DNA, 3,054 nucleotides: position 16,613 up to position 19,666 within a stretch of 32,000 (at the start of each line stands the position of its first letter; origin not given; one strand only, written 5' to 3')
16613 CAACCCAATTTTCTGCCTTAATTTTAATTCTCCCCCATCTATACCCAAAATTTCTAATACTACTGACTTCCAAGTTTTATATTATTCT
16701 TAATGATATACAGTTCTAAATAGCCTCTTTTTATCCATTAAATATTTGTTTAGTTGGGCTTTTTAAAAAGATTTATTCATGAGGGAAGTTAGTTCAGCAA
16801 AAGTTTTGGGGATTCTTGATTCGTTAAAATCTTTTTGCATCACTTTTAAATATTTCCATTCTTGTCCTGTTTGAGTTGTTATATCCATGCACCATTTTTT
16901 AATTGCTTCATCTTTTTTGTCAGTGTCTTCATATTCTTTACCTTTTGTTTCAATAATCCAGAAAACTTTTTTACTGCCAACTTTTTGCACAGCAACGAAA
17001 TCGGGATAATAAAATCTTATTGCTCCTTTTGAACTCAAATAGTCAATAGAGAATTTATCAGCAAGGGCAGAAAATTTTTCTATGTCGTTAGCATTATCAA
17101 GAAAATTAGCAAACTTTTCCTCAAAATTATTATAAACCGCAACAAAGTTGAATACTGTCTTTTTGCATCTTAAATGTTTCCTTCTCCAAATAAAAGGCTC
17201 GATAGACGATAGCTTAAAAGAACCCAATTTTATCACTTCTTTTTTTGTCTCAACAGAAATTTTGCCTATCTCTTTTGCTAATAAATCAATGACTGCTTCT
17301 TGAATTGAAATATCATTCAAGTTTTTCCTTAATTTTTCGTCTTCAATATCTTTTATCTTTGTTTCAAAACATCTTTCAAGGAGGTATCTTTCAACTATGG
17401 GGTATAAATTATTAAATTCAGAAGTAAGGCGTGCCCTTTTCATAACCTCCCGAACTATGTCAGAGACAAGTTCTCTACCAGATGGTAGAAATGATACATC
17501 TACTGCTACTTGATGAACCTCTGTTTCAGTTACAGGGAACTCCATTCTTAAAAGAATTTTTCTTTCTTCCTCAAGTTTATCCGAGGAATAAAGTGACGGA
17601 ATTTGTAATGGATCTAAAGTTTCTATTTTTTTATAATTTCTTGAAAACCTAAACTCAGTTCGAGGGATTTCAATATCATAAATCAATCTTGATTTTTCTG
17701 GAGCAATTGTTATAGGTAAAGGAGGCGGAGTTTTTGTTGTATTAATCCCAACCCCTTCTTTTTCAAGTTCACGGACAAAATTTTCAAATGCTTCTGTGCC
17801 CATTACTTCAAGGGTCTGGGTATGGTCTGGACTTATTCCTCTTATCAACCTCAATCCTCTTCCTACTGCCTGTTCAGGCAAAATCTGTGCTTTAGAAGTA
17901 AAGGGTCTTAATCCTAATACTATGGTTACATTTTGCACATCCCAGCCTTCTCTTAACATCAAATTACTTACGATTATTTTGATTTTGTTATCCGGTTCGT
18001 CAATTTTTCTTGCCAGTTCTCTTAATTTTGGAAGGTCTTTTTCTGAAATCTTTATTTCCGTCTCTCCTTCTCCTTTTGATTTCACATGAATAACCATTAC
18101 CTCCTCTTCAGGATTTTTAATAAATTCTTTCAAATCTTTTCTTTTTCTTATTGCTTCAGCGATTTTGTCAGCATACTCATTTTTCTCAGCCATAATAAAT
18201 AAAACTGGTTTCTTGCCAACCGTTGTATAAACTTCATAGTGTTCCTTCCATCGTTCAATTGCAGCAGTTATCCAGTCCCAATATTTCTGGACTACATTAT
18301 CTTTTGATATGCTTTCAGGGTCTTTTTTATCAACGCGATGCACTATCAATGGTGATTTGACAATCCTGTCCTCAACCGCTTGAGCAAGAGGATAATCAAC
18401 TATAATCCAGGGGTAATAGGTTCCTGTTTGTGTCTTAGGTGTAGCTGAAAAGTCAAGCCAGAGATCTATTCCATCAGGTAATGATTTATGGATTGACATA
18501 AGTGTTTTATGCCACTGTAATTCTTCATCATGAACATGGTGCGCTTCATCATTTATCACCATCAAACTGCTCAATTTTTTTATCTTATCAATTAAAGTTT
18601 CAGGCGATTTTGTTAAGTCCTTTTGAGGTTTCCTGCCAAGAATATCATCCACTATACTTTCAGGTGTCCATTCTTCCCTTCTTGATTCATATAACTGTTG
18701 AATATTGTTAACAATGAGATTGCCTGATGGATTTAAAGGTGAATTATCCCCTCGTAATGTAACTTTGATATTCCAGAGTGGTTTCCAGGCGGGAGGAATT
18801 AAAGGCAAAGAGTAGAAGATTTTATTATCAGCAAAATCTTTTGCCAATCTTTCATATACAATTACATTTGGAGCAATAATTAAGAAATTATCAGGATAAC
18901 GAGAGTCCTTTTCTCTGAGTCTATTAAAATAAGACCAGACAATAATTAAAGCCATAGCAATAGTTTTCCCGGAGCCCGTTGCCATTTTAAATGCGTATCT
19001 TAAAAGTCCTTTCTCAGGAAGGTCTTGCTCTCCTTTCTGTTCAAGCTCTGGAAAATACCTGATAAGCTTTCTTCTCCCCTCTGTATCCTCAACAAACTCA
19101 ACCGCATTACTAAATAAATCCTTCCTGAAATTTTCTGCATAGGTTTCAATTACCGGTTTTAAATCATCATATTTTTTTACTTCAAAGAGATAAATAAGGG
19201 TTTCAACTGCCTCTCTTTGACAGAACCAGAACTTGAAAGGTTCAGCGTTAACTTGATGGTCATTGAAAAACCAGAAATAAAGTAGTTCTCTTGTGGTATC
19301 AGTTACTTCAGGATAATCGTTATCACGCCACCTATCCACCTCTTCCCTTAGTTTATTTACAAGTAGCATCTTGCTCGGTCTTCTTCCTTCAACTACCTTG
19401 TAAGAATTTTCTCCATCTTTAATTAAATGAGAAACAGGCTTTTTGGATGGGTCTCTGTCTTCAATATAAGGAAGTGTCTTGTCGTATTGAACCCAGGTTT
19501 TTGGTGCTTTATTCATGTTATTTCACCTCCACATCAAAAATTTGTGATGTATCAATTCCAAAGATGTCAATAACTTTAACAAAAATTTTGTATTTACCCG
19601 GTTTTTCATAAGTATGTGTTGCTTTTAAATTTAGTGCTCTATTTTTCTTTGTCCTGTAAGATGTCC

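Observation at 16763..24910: Extended Type III R-M operon: RadC/JAB, UvrD-Cas4-like helicase-nuclease, Mod and Res as one translationally coupled unit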

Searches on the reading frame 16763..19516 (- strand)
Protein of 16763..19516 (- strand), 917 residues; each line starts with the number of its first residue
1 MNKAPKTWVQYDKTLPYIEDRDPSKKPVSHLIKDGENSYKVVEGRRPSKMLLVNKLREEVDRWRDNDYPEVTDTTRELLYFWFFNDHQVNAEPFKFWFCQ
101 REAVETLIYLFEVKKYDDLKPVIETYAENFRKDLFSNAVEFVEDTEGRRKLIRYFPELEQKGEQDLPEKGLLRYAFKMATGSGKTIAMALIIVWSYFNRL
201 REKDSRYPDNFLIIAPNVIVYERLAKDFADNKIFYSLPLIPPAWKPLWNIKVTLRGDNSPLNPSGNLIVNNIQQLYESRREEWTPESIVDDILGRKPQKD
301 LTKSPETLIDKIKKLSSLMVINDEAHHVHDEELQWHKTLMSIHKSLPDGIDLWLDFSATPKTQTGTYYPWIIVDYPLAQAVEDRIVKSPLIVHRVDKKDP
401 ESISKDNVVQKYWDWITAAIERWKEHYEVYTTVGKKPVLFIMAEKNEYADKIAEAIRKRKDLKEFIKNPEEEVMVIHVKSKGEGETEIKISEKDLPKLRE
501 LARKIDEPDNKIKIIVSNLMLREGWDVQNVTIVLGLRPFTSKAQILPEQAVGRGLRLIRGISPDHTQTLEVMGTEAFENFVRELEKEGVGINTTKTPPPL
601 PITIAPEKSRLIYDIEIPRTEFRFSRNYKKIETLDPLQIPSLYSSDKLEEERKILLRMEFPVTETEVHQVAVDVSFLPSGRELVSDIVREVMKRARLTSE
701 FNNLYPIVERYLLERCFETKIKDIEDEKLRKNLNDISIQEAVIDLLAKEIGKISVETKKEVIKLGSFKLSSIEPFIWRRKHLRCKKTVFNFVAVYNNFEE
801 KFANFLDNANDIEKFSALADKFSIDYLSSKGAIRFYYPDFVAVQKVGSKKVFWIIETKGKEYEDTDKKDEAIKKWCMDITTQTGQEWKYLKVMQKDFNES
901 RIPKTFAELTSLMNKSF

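Call 3: search_protein_families(library=pfam, proteins=[window:16763-19516:-], max_evalue=0.01)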
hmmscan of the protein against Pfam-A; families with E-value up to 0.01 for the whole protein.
window:16763-19516:- (917 aa): 4 families
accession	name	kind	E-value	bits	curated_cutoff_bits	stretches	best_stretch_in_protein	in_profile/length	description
PF04851.21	ResIII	-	4e-16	59.8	22.5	1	169-361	21-163/164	Type III restriction enzyme, res subunit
PF19778.5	RE_endonuc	-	8.2e-07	29.3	23.4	1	785-876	1-89/108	Endonuclease domain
PF00270.35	DEAD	-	2.2e-06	28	26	0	303-361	100-161/167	DEAD/DEAH box helicase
PF18766.7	SWI2_SNF2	-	0.00015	21.9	26.7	1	263-404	91-203/221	SWI2/SNF2 ATPase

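Call 4: search_protein_families(library=padloc, proteins=[window:16763-19516:-], max_evalue=0.001)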
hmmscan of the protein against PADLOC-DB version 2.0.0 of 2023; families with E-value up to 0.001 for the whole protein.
window:16763-19516:- (917 aa): 4 families
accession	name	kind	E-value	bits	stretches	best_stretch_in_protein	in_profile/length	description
PDLC03648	REase_III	-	4.8e-16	56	1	311-560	127-357/871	Type III restriction enzyme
PDLC03647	REase_III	-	6.2e-12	42.5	2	509-587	504-585/989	Type III restriction enzyme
PDLC02704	PbeA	-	1.6e-06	24.9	0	307-386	376-452/682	PbeA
PDLC02707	PbeA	-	5.1e-05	20.1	0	175-227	272-317/672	PbeA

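Call 30: search_protein_families(library=ncbifam, proteins=[window:16763-19516:-], max_evalue=0.001)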
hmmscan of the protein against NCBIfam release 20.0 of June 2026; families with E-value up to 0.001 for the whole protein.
window:16763-19516:- (917 aa): 2 families
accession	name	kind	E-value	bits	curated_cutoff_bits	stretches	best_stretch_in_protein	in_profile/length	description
NF046055.1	restr_BPTD_3080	equivalog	5e-87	292.8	800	3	458-894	519-958/970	BPTD_3080 family restriction endonuclease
TIGR04095.1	dnd_restrict_1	equivalog_domain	1.1e-06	28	600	0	307-506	123-309/451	DNA phosphorothioation system restriction enzyme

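Call 51: find_homologous_proteins(query=window:16763-19516:-, max_evalue=1e-10)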
Query window:16763-19516:- (917 aa): 6751 proteins with E <= 1e-10 among 8000 candidates; the best 120 are listed.
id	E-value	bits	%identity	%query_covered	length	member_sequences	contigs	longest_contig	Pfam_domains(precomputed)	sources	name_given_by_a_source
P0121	0.0e+0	2078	100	100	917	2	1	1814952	PF00270.36,PF19778.6,PF04851.22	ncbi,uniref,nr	ncbi:hypothetical protein THC_0379 [Caldimicrobium thiodismutans]|uniref:Uncharacterized protein n=1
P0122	0.0e+0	1792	89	95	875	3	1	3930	PF00270.36,PF19778.6,PF18766.8,PF04851.22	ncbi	ncbi:MAG: DEAD/DEAH box helicase family protein [Candidatus Ratteibacteria bacterium]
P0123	0.0e+0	1765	84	100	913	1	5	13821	PF00270.36,PF19778.6,PF04851.22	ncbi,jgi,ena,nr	ncbi:MAG TPA: DEAD/DEAH box helicase family protein [Victivallales bacterium]|nr:DEAD/DEAH box helic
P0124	0.0e+0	1732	84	97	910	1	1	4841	PF00270.36,PF19778.6,PF04851.22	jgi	-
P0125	0.0e+0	1724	82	100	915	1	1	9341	PF00270.36,PF19778.6,PF27151.1,PF04851.22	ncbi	-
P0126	0.0e+0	1717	81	99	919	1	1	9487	PF00270.36,PF19778.6,PF04851.22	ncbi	-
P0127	0.0e+0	1711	82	100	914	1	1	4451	PF00270.36,PF19778.6,PF18766.8,PF04851.22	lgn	-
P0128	0.0e+0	1697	80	99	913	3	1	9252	PF00270.36,PF19778.6,PF04851.22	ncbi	-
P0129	0.0e+0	1697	81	99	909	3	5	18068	PF19778.6,PF18766.8,PF04851.22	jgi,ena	-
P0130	0.0e+0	1695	81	98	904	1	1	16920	PF00270.36,PF19778.6,PF04851.22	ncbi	-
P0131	0.0e+0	1687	80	99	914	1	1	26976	PF00270.36,PF19778.6,PF18766.8,PF04851.22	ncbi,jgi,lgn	-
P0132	0.0e+0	1686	79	98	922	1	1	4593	PF00270.36,PF18766.8,PF04851.22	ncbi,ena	-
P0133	0.0e+0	1683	79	99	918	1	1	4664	PF00270.36,PF19778.6,PF04851.22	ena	-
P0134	0.0e+0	1677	79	98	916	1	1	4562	PF00270.36,PF19778.6,PF18766.8,PF04851.22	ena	-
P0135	0.0e+0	1675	80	100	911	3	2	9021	PF00270.36,PF19778.6,PF04851.22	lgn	-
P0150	0.0e+0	1623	77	99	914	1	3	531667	PF00270.36,PF19778.6,PF04851.22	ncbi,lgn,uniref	ncbi:DEAD/DEAH box helicase family protein [Thermodesulfovibrio sp.]|uniref:DEAD/DEAH box helicase f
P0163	0.0e+0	1539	74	100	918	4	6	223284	PF00270.36,PF04851.22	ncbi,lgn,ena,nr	ncbi:TPA: DEAD/DEAH box helicase family protein [bacterium]|nr:DEAD/DEAH box helicase family protein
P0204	0.0e+0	1245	61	99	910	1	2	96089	PF19778.6,PF04851.22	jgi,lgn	-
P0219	0.0e+0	1236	61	98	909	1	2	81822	PF19778.6,PF04851.22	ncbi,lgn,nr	ncbi:MAG: DEAD/DEAH box helicase family protein [Chitinophagales bacterium]|nr:DEAD/DEAH box helicas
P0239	0.0e+0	1200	59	99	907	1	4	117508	PF19778.6,PF04851.22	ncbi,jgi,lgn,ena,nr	ncbi:MAG TPA: DEAD/DEAH box helicase family protein [Caldisericia bacterium]|nr:DEAD/DEAH box helica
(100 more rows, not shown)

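Call 52: find_encoding_contigs(protein=P0150, flank=10000, max_places=1)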
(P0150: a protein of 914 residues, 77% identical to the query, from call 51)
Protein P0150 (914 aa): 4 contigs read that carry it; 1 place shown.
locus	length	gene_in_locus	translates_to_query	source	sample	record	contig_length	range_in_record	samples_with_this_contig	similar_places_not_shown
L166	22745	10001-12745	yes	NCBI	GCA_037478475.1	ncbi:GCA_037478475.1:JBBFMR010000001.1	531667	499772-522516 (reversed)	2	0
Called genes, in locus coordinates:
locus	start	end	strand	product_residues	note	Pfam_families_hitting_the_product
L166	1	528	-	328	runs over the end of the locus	PF01336:tRNA_anti-codon (weak), PF01966:HD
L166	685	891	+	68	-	PF13443:HTH_26, PF01381:HTH_3 (weak)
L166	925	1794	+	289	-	-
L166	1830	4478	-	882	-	PF00270:DEAD, PF04851:ResIII (weak), PF00271:Helicase_C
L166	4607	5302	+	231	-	PF20582:UPF0758_N (weak), PF04002:RadC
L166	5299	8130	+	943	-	PF00580:UvrD-helicase, PF13245:AAA_19, PF13604:AAA_30 (faint), PF13361:UvrD_C, PF13538:UvrD_C_2 (faint), PF01930:Cas_Cas4 (faint), PF12705:PDDEXK_1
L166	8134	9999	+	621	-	PF01555:N6_N4_Mtase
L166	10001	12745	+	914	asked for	PF04851:ResIII, PF00270:DEAD (faint), PF19778:RE_endonuc (faint)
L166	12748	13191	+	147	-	PF18736:pEK499_p136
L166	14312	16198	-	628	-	PF00239:Resolvase, PF07508:Recombinase, PF13408:Zn_ribbon_recom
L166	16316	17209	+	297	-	-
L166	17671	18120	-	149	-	PF01668:SmpB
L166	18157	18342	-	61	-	-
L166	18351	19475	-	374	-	PF26233:NicX, PF02073:Peptidase_M29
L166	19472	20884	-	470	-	PF13230:GATase_4 (faint), PF13522:GATase_6, PF13537:GATase_7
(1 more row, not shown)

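Call 53: find_encoding_contigs(protein=P0163, flank=10000, max_places=1)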
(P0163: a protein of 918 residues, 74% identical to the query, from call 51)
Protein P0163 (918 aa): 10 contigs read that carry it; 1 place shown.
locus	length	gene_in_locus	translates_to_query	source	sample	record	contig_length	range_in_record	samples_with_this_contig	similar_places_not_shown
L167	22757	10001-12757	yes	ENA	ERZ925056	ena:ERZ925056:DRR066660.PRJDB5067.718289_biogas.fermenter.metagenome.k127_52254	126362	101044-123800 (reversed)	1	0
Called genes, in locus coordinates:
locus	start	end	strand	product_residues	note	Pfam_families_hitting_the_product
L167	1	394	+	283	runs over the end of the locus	-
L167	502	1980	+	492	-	PF16927:HisKA_7TM, PF00990:GGDEF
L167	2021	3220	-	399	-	PF01208:URO-D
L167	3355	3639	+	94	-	PF09876:DUF2103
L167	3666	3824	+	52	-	-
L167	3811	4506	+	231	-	PF04002:RadC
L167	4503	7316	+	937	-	PF00580:UvrD-helicase, PF13245:AAA_19, PF13361:UvrD_C, PF13538:UvrD_C_2 (faint), PF01930:Cas_Cas4 (faint), PF12705:PDDEXK_1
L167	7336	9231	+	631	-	PF01555:N6_N4_Mtase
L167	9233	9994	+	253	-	PF13230:GATase_4, PF13522:GATase_6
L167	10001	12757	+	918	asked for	PF04851:ResIII, PF00270:DEAD (weak)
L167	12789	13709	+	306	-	-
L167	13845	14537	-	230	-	PF24199:DUF7424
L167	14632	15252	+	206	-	PF00300:His_Phos_1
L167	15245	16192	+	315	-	PF00480:ROK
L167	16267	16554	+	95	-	PF01649:Ribosomal_S20p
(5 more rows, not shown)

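Call 54: find_encoding_contigs(protein=P0204, flank=10000, max_places=1)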
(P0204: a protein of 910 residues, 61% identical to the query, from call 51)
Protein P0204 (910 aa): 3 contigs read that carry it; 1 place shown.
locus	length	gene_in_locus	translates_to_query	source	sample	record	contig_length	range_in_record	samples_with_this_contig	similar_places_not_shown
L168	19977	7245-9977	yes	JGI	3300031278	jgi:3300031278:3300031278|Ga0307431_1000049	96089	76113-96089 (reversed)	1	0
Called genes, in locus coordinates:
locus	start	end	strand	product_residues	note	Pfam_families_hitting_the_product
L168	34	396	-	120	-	PF18144:SMODS, PF01909:NTP_transf_2 (weak)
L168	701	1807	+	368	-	PF18165:pP_pnuc_1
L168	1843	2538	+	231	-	PF04002:RadC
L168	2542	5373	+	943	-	PF00580:UvrD-helicase, PF13245:AAA_19, PF13361:UvrD_C, PF13538:UvrD_C_2 (faint), PF13361:UvrD_C, PF01930:Cas_Cas4 (faint), PF12705:PDDEXK_1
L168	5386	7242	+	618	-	PF01555:N6_N4_Mtase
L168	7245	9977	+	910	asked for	PF04851:ResIII, PF19778:RE_endonuc (weak)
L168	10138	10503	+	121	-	-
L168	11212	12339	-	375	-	PF00226:DnaJ, PF01556:DnaJ_C, PF00684:DnaJ_CXXCXGXG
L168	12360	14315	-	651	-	PF00012:HSP70, PF06723:MreB_Mbl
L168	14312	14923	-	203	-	PF01025:GrpE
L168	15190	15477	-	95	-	-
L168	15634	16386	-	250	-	PF03734:YkuD (weak)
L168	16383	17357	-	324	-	PF01209:Ubie_methyltran (faint), PF13489:Methyltransf_23, PF08241:Methyltransf_11, PF08242:Methyltransf_12, PF13649:Methyltransf_25, PF13847:Methyltransf_31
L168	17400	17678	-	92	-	PF11731:Cdd1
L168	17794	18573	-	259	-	-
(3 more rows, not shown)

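Call 55: find_encoding_contigs(protein=P0219, flank=10000, max_places=1)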
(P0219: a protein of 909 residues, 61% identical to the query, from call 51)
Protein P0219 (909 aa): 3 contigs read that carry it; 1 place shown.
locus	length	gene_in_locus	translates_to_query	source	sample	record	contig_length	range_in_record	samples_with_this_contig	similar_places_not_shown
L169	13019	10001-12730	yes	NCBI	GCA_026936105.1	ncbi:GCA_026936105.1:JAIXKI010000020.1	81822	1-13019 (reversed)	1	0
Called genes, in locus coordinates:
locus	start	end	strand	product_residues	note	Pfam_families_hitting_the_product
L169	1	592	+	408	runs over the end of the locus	PF13495:Phage_int_SAM_4, PF00589:Phage_integrase, PF22823:MrpR_C_cat (weak)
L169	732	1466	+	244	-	PF00882:Zn_dep_PLPC, PF13803:DUF4184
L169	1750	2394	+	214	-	-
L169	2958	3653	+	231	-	PF04002:RadC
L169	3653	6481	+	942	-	PF00580:UvrD-helicase, PF13245:AAA_19, PF13361:UvrD_C, PF13538:UvrD_C_2 (faint), PF13361:UvrD_C, PF12705:PDDEXK_1, PF01930:Cas_Cas4 (weak)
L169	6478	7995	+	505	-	-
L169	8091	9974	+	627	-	PF01555:N6_N4_Mtase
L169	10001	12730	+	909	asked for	PF04851:ResIII, PF19778:RE_endonuc (weak)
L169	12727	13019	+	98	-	?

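Call 56: find_encoding_contigs(protein=P0239, flank=10000, max_places=1)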
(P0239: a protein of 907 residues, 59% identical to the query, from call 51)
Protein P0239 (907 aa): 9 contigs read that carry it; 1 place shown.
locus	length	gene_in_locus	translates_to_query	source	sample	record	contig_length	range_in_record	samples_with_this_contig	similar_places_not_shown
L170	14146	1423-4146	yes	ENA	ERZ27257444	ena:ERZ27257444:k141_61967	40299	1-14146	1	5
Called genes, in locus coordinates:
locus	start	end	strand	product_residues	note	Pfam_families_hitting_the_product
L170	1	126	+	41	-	?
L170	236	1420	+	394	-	PF01555:N6_N4_Mtase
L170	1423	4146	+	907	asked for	PF04851:ResIII, PF19778:RE_endonuc (weak)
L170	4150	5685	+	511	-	-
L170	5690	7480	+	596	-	PF03235:GmrSD_N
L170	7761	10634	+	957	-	-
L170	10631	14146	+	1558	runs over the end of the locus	PF00270:DEAD, PF04851:ResIII, PF27116:YjiV_N (weak), PF00271:Helicase_C, PF09369:MZB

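Call 57: search_solved_structures(query=window:16763-19516:-, max_evalue=0.01)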
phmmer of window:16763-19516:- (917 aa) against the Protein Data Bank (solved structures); distinct sequences matched with E-value up to 0.01: 0.

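Call 98: predict_structure(alignment_id=A3)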
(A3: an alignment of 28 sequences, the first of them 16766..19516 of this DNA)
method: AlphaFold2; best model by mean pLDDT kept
length: 917 residues; sequences in the alignment: 28
mean_pLDDT: 73.1   pTM: 0.53
mean pLDDT of the five models: 73.1, 70.1, 69.0, 67.1, 66.0
residues with pLDDT >= 90: 175; 70-90: 408; 50-70: 198; < 50: 136
segments of 3 or more residues with pLDDT < 50: 1-16, 380-393, 480-492, 519-600, 659-664
pLDDT, mean of each block of 10 residues (from residue 1): 32 47 76 62 80 91 95 96 88 82 95 92 84 61 83 67 81 83 83 96 92 78 82 90 93 80 91 68 66 64 67 90 68 68 86 83 72 69 40 52 67 69 64 60 68 81 77 67 39 53 61 68 40 38 35 34 34 43 41 35 82 87 74 85 84 59 52 70 85 75 88 90 87 79 85 72 76 79 90 86 92 87 79 81 91 83 74 88 89 79 82 72
secondary structure, 60 per line:
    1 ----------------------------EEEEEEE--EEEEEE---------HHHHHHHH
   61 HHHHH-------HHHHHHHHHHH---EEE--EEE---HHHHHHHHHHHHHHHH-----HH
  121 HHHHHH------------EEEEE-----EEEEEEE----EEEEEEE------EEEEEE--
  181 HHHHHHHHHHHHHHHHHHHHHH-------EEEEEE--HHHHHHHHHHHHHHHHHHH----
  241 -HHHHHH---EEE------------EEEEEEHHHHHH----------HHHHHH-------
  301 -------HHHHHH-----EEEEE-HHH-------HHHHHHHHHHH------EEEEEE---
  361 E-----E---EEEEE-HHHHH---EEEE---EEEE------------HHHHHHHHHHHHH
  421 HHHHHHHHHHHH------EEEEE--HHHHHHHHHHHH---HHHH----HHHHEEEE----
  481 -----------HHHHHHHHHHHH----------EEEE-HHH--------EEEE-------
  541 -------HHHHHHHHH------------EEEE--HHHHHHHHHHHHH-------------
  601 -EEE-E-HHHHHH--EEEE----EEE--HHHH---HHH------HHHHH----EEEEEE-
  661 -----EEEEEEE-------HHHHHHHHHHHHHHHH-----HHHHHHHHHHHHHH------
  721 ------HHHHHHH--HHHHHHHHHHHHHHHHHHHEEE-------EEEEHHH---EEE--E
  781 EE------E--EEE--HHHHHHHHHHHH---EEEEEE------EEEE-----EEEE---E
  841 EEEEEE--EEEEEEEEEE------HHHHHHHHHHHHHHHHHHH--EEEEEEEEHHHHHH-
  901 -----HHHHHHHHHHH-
elements in order (helices of 4 or more, strands of 3 or more residues): E29-35 E38-43 H53-65 H73-83 E87-89 E92-94 H98-113 H119-126 E139-143 E149-155 E160-166 E173-178 H181-202 E210-215 H218-236 H242-247 E251-253 E266-271 H272-277 H288-293 H308-313 E319-323 H335-345 E352-357 E371-375 H377-381 E385-388 E392-395 H408-432 E439-443 H446-457 H461-464 H469-472 E473-476 H492-503 E514-517 E530-533 H548-556 E569-572 H575-587 E602-604 H608-613 E616-619 E624-626 H629-632 H645-649 E654-659 E666-672 H680-695 H701-714 H727-733 H736-754 E755-757 E765-768 E775-777 E780-782 E792-794 H797-808 E812-817 E824-827 E833-836 E840-846 E849-858 H865-883 E886-893 H894-899 H906-916
